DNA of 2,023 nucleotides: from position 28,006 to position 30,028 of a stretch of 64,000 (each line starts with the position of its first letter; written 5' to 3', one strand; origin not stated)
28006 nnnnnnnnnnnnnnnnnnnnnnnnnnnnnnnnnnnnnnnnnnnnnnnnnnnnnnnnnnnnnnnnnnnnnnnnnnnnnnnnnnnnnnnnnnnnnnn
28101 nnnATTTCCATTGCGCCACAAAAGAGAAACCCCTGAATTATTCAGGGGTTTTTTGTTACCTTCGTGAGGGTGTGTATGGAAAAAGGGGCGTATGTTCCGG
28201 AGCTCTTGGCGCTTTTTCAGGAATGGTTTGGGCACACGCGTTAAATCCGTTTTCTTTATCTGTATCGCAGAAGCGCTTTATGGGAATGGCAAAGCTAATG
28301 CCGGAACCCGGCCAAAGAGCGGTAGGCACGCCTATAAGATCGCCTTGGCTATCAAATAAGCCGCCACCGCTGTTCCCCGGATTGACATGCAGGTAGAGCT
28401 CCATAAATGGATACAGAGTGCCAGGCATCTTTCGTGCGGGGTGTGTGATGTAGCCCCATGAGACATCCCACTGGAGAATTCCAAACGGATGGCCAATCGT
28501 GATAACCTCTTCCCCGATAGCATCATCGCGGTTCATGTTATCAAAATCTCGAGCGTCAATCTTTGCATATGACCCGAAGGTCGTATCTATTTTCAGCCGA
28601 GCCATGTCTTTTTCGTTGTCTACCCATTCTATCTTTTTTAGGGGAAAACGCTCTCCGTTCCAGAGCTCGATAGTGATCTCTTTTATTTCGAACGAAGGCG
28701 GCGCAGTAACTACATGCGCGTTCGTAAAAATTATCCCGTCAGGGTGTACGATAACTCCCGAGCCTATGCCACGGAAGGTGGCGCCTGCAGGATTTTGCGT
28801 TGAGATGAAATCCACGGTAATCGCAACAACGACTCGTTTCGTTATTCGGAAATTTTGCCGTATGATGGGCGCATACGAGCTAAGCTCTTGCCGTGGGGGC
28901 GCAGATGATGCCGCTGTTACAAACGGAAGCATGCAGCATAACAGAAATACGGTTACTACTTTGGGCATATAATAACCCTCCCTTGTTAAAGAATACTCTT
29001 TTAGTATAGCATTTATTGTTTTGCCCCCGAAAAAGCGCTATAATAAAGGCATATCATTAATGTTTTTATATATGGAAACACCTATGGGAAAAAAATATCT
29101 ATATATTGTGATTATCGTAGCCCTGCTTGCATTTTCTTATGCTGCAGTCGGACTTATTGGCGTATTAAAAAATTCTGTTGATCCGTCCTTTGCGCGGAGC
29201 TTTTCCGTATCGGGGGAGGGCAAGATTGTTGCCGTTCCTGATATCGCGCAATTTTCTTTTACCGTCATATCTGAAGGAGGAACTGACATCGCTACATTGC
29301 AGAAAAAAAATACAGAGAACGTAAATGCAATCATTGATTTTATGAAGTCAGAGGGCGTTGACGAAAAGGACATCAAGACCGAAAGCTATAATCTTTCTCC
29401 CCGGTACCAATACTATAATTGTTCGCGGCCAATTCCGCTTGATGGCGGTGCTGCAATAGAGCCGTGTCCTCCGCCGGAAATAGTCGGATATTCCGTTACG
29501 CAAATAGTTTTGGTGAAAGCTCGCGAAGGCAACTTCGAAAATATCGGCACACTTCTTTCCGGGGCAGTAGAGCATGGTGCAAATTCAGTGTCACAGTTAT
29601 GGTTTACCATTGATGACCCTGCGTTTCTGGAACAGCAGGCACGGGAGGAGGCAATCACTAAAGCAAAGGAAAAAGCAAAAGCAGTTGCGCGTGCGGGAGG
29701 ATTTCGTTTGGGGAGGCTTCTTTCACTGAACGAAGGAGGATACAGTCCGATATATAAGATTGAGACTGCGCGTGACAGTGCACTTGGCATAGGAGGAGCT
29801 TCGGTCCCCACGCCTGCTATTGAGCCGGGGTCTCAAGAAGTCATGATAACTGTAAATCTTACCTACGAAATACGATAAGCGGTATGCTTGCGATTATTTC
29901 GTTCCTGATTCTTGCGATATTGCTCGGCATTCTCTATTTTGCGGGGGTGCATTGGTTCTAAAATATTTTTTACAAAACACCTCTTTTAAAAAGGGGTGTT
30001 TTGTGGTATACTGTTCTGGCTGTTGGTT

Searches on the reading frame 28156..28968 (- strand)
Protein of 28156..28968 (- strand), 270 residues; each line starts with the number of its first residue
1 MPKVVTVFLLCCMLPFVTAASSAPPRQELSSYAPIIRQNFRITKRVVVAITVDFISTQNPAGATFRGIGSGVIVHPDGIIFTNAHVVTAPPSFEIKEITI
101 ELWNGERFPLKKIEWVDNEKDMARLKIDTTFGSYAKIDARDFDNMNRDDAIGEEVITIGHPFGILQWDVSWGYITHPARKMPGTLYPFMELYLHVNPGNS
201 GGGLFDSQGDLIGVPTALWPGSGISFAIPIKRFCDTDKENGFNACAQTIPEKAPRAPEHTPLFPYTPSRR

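Call 59: search_protein_families(library=pfam, proteins=[window:28156-28968:-], max_evalue=0.01)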
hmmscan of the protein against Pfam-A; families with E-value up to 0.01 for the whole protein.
window:28156-28968:- (270 aa): 3 families
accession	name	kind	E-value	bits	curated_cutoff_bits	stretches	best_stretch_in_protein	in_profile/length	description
PF13365.12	Trypsin_2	-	1.5e-19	71.6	27.6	1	69-214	1-144/144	Trypsin-like peptidase domain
PF00089.32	Trypsin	-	4.1e-08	33.8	20.6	1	68-233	26-216/220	Trypsin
PF10459.15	Peptidase_S46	-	0.00087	18.5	22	0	61-88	41-68/698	Peptidase S46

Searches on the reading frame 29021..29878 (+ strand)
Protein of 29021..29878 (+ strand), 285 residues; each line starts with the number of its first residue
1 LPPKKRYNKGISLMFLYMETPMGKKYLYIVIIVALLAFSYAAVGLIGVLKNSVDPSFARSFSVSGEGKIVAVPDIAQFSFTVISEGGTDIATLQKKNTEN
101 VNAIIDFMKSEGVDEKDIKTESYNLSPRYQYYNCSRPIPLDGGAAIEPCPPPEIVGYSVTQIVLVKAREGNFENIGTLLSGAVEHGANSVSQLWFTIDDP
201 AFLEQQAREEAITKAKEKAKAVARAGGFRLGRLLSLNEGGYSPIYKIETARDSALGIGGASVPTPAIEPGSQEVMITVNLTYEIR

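Call 59: search_protein_families(library=pfam, proteins=[window:29021-29878:+], max_evalue=0.01)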
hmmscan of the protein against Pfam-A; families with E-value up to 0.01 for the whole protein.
window:29021-29878:+ (285 aa): 1 family
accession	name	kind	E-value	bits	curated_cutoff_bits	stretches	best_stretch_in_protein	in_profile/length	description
PF04402.19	SIMPL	-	4.1e-45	155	25.2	1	62-282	2-205/205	Protein of unknown function (DUF541)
